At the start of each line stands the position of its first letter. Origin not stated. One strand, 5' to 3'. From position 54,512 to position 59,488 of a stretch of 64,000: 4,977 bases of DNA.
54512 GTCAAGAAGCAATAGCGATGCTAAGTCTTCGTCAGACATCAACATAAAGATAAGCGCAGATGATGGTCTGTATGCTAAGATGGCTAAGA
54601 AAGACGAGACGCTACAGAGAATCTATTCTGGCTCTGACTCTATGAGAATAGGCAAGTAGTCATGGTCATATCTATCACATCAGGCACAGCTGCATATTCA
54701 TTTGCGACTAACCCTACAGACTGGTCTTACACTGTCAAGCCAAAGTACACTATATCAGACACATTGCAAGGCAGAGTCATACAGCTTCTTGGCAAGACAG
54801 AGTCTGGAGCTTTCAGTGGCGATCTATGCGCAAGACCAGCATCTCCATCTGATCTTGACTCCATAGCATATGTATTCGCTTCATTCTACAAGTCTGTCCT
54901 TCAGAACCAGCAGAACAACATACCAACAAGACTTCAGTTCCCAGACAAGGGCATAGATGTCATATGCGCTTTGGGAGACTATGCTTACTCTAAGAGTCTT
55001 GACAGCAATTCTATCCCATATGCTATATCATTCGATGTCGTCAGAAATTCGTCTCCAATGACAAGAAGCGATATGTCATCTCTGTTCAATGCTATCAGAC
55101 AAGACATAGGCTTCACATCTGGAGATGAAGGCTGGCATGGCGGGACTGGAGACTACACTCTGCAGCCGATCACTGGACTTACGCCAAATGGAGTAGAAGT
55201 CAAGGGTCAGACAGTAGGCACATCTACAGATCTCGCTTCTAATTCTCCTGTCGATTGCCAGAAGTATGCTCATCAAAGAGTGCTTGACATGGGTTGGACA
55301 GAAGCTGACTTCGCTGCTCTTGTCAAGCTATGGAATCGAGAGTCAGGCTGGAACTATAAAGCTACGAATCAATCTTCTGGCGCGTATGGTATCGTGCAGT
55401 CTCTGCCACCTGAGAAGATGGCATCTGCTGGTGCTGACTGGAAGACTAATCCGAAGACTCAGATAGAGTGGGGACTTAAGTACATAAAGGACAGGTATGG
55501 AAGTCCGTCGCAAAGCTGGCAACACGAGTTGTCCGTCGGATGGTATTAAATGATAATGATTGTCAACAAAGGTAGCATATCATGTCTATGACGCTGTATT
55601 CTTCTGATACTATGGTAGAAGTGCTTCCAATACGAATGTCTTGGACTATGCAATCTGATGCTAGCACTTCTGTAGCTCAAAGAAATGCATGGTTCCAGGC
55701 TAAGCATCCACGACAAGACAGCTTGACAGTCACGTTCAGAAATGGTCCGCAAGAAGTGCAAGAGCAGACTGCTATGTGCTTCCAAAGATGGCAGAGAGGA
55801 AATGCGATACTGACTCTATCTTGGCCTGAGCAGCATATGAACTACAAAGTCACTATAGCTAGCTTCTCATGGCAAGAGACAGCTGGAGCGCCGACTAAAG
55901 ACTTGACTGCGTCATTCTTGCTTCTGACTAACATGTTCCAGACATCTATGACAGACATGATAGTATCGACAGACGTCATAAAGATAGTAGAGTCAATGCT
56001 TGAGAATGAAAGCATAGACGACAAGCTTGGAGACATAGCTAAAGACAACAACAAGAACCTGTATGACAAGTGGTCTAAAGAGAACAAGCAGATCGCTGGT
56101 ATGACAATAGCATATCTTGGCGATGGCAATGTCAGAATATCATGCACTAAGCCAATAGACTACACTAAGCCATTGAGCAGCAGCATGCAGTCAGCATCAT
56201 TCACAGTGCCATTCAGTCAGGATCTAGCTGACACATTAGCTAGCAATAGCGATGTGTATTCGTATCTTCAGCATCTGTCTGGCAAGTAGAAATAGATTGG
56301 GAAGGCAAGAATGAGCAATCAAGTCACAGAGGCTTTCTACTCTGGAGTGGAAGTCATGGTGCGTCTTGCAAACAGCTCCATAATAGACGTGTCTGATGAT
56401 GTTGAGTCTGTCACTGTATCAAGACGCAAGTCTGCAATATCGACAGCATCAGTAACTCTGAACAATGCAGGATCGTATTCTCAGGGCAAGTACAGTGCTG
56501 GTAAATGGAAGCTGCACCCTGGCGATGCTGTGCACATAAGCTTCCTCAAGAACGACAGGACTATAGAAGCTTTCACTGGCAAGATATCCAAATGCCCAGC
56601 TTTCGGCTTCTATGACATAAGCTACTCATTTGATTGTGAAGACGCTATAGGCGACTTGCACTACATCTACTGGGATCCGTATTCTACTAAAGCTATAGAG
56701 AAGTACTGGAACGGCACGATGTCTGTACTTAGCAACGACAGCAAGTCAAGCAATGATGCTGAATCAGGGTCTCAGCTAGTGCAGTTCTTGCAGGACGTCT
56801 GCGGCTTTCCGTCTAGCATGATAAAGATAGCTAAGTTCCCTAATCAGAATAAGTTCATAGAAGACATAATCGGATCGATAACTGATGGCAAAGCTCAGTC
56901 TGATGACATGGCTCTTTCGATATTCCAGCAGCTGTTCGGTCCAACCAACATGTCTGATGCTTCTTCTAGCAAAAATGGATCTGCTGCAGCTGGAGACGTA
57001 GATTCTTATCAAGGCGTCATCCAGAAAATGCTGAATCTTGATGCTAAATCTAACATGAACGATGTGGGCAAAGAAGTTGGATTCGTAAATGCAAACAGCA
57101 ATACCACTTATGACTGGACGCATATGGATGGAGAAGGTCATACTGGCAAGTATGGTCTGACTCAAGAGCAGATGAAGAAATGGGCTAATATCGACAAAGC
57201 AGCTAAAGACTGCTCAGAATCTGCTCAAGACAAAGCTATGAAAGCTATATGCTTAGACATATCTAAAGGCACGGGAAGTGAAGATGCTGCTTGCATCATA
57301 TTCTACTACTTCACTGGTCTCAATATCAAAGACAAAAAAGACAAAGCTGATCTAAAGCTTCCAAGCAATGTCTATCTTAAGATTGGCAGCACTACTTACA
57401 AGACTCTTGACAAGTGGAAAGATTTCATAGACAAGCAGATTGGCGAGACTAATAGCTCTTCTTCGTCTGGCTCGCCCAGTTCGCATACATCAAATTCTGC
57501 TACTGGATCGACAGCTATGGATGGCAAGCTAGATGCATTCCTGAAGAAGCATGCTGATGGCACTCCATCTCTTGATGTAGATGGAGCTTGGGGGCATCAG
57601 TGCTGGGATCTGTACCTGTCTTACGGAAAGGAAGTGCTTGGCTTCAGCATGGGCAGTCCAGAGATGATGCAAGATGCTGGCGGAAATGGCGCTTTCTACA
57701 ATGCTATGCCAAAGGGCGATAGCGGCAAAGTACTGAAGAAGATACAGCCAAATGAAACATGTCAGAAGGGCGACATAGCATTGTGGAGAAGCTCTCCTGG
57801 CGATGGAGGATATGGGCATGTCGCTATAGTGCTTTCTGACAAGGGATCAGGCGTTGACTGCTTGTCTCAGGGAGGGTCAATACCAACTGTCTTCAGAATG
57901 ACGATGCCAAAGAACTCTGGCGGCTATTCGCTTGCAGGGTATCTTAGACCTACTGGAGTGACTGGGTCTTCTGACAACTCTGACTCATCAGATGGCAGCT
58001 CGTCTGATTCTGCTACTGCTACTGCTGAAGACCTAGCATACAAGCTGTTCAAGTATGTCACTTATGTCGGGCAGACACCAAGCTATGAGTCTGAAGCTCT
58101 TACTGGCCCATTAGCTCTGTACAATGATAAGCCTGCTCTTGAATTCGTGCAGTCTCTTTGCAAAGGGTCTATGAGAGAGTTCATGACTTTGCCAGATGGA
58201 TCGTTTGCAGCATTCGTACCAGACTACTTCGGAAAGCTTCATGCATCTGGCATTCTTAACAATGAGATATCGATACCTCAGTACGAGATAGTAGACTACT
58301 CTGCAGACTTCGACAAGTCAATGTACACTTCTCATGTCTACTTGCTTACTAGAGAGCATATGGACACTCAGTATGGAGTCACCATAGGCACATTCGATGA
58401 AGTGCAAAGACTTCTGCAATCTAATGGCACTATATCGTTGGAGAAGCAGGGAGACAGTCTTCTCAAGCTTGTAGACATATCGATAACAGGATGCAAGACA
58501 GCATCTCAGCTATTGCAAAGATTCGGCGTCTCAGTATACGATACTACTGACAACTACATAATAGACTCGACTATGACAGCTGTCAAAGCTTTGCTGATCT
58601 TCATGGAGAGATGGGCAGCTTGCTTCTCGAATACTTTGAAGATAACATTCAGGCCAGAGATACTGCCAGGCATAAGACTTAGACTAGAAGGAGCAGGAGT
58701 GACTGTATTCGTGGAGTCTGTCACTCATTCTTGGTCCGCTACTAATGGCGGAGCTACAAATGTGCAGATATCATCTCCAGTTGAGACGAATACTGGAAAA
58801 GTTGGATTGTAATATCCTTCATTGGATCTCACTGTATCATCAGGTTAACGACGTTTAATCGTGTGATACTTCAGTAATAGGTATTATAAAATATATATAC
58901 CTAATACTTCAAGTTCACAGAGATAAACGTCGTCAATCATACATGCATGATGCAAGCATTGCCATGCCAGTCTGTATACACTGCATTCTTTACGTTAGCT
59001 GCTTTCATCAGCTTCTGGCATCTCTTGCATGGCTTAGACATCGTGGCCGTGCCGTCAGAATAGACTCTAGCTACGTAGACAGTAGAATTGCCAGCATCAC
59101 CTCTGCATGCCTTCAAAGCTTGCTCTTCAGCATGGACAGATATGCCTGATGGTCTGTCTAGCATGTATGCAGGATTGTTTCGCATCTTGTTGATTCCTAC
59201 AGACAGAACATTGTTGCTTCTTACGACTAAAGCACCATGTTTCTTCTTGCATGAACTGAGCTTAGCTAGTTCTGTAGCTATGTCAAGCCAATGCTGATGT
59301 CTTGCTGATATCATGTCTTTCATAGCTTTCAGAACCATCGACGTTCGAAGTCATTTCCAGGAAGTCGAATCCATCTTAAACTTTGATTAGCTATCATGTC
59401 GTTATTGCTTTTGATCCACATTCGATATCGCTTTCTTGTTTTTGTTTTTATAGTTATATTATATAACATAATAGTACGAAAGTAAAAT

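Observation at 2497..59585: Family of roughly 100-bp near-perfect palindromes at cassette ends (8 full and 2 reduced copies)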

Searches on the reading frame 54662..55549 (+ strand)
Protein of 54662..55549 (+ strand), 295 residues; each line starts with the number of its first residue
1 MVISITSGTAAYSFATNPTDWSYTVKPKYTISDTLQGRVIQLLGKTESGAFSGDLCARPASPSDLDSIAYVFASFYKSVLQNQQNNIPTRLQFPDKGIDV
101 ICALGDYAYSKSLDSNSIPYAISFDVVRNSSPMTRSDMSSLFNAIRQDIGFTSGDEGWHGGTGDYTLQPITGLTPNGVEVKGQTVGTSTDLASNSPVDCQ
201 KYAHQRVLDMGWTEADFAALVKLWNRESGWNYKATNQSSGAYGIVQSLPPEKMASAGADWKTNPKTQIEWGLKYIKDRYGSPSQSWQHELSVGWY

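Call 67: search_protein_families(library=phrogs, proteins=[window:54662-55549:+], max_evalue=0.001)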
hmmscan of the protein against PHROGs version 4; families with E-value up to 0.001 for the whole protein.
window:54662-55549:+ (295 aa): 13 families
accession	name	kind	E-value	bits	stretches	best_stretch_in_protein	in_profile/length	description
phrog_12661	-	other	1.6e-33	117.1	1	200-295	92-182/182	transglycosylase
phrog_15428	-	unknown function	4.5e-20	73.3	1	194-288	66-159/168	-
phrog_13339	-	tail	1.2e-14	53.5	1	182-281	1917-2015/2156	tail length tape measure protein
phrog_329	-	tail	1.6e-14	54.1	1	193-288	751-846/949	minor tail protein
phrog_4197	-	tail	8.6e-14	51.2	1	122-295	1383-1551/1783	tail length tape measure protein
phrog_991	-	tail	3e-09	36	1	202-288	1290-1377/1966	tail length tape measure protein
phrog_2786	-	unknown function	1.3e-08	35.5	1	10-153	31-170/227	-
phrog_3874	-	other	2.2e-08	35.2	1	189-288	104-189/190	transglycosylase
phrog_167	-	tail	7.5e-06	24.9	1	211-286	1320-1405/1555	tail length tape measure protein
phrog_3310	-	other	2e-05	25.3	1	205-290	148-226/231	transglycosylase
phrog_9570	-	tail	3.6e-05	23.8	1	180-246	462-526/689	tail length tape measure protein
phrog_4602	-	other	0.00013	23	1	224-260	168-196/220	transglycosylase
phrog_5448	-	tail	0.00025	19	1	215-285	2615-2695/3103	tail length tape measure protein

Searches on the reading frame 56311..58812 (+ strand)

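Call 10: search_protein_families(library=phrogs, proteins=[window:56311-58812:+])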
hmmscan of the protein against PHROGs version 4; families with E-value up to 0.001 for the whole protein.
window:56311-58812:+ (833 aa): 6 families
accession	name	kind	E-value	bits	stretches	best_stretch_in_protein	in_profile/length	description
phrog_2810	-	head and packaging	3.5e-51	175.5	2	565-830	662-925/952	virion structural protein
phrog_8781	-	lysis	9.4e-12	46.2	1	408-510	10-103/178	endolysin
phrog_52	-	tail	1.6e-11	44.8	1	378-548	520-665/677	tail protein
phrog_635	-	lysis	1.6e-07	31.6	1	420-511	21-103/463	endolysin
phrog_7470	-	lysis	1.1e-06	28.7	1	420-548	18-146/532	amidase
phrog_7887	-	lysis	1.5e-05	25.8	1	421-511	19-100/238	endolysin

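Call 23: search_protein_families(library=pfam, proteins=[window:56311-58812:+])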
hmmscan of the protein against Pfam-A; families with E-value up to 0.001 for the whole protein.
window:56311-58812:+ (833 aa): 1 family
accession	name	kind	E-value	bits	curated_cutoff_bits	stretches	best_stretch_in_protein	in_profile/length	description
PF05257.22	CHAP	-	3.9e-07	30.9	26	1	424-512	5-71/81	CHAP domain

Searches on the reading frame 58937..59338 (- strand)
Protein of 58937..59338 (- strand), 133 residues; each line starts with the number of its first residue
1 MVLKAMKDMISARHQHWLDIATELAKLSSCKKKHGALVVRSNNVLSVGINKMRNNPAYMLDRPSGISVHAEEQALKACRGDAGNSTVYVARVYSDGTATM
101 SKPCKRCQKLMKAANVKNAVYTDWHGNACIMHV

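Call 23: search_protein_families(library=pfam, proteins=[window:58937-59338:-])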
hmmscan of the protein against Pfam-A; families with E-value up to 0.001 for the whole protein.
window:58937-59338:- (133 aa): 1 family
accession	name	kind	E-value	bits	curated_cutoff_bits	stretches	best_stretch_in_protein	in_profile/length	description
PF00383.29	dCMP_cyt_deam_1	-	3.6e-10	40.1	25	1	13-121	3-100/102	Cytidine and deoxycytidylate deaminase zinc-binding region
